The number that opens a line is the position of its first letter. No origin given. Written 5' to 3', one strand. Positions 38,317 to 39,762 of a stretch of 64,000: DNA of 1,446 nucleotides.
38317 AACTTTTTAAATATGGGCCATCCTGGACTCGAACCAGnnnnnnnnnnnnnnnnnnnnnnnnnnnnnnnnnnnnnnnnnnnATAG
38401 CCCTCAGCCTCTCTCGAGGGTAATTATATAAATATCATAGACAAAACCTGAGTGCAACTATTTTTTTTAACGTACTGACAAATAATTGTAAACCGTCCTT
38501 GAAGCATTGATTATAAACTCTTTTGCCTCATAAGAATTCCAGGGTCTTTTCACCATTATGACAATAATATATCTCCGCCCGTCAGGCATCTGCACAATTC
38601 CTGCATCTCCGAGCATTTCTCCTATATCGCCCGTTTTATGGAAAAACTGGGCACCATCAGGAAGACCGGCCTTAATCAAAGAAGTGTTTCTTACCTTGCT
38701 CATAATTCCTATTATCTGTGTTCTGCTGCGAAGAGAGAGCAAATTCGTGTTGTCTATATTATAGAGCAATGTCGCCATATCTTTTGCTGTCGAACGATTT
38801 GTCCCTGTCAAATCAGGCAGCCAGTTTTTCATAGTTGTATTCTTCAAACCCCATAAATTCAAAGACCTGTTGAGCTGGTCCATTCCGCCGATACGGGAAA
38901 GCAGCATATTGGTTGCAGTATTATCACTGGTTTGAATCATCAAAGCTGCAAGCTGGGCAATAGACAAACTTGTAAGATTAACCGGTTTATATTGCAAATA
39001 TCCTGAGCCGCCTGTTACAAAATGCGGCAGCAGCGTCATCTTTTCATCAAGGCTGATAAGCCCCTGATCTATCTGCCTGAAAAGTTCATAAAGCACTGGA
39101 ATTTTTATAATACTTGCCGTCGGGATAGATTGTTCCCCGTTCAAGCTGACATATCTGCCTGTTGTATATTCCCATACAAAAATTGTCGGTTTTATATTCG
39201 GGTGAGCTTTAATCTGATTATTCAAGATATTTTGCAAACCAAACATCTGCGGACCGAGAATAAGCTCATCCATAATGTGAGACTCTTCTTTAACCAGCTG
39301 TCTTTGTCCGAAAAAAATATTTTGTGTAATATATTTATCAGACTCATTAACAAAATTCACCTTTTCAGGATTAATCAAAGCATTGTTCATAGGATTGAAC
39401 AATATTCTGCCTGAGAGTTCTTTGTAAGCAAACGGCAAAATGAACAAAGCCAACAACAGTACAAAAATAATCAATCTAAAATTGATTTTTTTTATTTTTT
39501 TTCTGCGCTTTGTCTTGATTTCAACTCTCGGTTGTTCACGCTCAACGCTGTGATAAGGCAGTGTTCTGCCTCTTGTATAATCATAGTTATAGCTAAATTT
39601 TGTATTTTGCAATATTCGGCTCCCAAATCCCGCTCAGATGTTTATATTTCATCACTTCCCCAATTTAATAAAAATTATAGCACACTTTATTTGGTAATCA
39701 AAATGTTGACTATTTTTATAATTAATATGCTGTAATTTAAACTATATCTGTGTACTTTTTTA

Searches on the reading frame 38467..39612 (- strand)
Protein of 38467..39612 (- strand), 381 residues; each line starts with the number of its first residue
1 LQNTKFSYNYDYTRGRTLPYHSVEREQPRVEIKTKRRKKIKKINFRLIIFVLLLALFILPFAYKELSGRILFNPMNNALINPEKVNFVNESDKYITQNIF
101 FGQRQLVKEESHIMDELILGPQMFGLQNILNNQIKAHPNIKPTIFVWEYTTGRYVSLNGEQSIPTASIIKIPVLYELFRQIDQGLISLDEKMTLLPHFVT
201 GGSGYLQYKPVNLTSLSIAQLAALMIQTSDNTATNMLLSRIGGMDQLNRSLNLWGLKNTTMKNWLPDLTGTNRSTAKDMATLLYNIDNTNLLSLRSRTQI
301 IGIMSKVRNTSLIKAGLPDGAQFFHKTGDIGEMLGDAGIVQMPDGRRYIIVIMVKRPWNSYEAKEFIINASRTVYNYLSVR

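Call 52: search_protein_families(library=pfam, proteins=[window:38467-39612:-], max_evalue=0.001)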
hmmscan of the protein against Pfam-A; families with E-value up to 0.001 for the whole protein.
window:38467-39612:- (381 aa): 2 families
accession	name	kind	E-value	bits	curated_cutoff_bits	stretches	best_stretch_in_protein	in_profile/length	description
PF13354.11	Beta-lactamase2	-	3.6e-63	213.2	22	1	144-354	2-214/214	Beta-lactamase enzyme family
PF00768.25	Peptidase_S11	-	8.7e-08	32.4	27.6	1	145-289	16-168/239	D-alanyl-D-alanine carboxypeptidase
